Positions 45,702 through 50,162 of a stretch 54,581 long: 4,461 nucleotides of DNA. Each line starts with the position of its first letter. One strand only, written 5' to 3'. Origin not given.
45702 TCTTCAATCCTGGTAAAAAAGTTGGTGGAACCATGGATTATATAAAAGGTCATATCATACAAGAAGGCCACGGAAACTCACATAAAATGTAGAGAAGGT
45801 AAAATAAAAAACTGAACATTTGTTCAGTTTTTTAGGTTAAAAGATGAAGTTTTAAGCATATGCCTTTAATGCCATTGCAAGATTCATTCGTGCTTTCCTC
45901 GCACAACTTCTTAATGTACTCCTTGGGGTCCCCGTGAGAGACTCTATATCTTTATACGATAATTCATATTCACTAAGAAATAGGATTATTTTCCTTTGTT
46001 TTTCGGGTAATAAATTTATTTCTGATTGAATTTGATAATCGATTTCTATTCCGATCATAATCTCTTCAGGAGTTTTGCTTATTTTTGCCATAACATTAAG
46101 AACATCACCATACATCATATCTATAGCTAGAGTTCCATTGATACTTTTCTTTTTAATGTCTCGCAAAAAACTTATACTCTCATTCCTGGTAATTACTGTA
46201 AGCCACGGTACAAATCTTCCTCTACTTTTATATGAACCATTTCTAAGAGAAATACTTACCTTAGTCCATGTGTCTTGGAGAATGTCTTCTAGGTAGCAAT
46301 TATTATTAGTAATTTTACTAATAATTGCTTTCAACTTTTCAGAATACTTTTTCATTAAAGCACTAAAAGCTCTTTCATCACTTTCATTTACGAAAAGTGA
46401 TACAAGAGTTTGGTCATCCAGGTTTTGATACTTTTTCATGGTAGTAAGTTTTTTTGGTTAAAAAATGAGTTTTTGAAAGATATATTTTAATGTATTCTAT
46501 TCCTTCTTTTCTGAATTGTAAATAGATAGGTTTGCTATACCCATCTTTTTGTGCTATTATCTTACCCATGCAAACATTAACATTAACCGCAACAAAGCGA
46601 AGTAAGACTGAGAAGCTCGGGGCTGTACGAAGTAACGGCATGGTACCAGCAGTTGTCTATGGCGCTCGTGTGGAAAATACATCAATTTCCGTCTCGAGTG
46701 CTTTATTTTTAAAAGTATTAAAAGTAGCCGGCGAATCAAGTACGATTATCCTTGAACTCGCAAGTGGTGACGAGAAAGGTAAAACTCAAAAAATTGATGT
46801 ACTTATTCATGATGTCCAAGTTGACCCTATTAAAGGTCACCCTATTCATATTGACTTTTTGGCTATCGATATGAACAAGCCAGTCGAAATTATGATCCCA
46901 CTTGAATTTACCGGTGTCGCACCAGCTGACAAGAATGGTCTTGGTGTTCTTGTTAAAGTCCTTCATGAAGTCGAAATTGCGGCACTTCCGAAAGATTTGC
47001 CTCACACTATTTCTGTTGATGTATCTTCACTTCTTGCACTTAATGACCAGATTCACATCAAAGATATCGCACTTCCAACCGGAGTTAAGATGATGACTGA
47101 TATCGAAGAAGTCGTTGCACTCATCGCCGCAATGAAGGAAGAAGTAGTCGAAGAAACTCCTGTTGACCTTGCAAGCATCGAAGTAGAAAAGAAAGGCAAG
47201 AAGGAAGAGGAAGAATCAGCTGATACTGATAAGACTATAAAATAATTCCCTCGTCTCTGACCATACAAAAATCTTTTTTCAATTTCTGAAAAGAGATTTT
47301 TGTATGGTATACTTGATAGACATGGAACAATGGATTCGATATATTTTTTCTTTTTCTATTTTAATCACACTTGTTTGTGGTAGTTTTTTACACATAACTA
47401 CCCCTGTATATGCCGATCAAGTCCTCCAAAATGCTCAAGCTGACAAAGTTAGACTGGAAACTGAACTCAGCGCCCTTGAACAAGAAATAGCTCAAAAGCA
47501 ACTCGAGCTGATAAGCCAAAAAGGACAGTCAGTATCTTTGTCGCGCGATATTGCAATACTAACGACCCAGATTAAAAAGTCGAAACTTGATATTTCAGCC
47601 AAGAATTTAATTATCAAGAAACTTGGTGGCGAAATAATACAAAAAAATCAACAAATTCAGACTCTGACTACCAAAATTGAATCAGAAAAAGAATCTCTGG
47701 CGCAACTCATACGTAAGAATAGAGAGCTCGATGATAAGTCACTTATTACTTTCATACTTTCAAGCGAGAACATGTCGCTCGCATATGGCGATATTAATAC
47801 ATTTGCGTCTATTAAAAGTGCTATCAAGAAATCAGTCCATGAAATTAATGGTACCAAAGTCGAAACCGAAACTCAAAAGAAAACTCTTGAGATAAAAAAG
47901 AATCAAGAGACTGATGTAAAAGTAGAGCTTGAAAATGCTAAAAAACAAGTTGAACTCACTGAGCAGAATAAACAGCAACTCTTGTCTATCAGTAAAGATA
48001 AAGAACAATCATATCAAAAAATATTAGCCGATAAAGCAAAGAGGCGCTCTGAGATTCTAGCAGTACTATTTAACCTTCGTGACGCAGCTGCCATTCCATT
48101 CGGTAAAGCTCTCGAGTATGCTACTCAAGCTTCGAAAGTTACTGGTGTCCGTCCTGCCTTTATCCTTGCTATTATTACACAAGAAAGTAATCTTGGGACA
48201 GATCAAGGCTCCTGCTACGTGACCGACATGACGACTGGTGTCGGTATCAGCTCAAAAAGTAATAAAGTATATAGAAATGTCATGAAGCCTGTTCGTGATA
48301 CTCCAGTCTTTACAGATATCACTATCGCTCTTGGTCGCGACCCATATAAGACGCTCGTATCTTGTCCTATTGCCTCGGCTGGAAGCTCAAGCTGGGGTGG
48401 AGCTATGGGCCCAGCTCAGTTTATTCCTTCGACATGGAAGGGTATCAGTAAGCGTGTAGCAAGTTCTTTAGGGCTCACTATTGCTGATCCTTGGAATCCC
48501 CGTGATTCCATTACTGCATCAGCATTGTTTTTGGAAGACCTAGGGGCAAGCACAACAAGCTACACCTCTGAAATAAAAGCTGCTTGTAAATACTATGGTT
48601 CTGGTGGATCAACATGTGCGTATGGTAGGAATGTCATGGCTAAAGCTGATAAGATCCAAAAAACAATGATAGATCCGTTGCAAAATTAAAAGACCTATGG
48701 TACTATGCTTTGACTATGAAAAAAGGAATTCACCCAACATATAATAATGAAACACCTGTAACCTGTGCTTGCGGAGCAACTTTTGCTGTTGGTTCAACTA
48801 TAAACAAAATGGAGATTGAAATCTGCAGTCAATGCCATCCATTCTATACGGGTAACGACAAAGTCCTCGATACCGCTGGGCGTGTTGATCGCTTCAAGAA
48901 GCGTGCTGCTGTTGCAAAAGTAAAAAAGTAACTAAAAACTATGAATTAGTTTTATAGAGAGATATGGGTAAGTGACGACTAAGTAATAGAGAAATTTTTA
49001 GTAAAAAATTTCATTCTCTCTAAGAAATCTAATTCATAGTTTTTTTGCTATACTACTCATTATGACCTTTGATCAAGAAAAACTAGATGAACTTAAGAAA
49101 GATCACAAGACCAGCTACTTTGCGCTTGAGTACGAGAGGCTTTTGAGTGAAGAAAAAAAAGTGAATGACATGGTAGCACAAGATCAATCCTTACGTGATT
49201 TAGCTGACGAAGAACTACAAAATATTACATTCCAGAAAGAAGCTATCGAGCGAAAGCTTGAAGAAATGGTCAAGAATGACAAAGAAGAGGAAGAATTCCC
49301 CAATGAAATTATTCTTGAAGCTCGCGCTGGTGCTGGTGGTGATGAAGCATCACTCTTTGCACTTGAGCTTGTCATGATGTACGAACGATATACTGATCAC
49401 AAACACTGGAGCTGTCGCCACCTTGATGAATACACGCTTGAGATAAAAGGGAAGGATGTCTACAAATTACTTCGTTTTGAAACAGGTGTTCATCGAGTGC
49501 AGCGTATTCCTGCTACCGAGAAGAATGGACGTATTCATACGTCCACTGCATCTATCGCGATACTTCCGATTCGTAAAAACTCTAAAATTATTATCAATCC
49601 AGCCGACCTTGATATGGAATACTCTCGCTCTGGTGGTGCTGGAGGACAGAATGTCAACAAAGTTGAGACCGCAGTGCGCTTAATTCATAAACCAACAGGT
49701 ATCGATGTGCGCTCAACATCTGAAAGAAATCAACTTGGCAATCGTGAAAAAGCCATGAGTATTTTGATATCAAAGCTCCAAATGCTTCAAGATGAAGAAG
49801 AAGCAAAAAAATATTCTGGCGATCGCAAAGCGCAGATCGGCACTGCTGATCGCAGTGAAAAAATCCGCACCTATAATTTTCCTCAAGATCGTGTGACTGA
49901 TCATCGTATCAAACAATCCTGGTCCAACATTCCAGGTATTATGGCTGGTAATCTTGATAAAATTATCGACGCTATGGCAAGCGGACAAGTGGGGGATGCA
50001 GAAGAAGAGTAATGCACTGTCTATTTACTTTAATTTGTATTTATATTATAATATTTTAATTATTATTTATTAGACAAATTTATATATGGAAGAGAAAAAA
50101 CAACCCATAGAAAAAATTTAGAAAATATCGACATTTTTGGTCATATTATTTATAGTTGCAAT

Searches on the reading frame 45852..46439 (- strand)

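Call 62: search_protein_families(library=pfam, max_evalue=0.00001, proteins=[window:45852-46439:-])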
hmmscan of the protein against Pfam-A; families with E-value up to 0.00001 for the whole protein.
window:45852-46439:- (195 aa): 2 families
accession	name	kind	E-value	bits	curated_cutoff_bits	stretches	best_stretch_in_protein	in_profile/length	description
PF04542.20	Sigma70_r2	-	6.2e-09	36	24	1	28-95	1-68/71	Sigma-70 region 2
PF08281.18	Sigma70_r4_2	-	2.4e-08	33.9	25.7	1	136-186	3-53/54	Sigma-70, region 4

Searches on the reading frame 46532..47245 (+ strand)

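Call 62: search_protein_families(library=pfam, max_evalue=0.00001, proteins=[window:46532-47245:+])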
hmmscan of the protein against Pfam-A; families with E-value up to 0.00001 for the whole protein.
window:46532-47245:+ (237 aa): 2 families
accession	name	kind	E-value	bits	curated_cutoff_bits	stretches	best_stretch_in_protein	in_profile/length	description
PF14693.11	Ribosomal_TL5_C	-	6.4e-21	74.9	27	1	118-200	2-82/84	Ribosomal protein TL5, C-terminal domain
PF01386.24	Ribosomal_L25p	-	8.1e-19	68.3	23.6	1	18-109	1-82/82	Ribosomal L25p family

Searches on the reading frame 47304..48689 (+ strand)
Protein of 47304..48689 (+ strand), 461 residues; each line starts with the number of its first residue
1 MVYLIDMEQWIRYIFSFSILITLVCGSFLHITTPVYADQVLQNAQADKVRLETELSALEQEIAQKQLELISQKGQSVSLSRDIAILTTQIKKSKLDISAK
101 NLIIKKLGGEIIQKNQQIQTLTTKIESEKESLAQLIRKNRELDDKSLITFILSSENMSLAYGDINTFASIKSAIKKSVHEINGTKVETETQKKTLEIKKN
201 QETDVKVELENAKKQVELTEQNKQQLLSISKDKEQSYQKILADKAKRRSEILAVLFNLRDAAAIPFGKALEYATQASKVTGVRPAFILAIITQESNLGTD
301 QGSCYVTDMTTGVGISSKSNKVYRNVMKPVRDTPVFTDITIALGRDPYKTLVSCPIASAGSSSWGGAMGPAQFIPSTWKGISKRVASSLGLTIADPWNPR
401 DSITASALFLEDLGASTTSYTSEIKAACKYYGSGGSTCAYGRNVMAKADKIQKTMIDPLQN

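Call 62: search_protein_families(library=pfam, max_evalue=0.00001, proteins=[window:47304-48689:+])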
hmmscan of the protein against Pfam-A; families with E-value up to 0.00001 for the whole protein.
window:47304-48689:+ (461 aa): 1 family
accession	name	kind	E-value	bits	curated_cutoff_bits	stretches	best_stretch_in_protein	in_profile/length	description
PF13406.11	SLT_2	-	1.2e-10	41.6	24.3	1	273-414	77-200/292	Transglycosylase SLT domain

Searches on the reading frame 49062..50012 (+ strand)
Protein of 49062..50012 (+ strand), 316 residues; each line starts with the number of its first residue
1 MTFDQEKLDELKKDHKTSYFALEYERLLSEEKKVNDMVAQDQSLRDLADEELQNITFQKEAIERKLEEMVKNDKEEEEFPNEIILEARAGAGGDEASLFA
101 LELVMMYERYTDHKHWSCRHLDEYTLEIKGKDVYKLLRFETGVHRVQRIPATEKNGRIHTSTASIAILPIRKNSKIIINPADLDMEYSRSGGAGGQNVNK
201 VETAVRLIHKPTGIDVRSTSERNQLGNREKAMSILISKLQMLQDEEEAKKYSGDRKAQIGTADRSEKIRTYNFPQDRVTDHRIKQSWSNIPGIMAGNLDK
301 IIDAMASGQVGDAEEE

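Call 62: search_protein_families(library=pfam, max_evalue=0.00001, proteins=[window:49062-50012:+])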
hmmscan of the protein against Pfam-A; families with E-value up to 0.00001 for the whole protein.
window:49062-50012:+ (316 aa): 2 families
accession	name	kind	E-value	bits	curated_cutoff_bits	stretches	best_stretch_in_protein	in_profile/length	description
PF03462.23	PCRF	-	5e-38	131.3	24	1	4-165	20-194/194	PCRF domain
PF00472.26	RF-1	-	3e-36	124.3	35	1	174-282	3-116/116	RF-1 domain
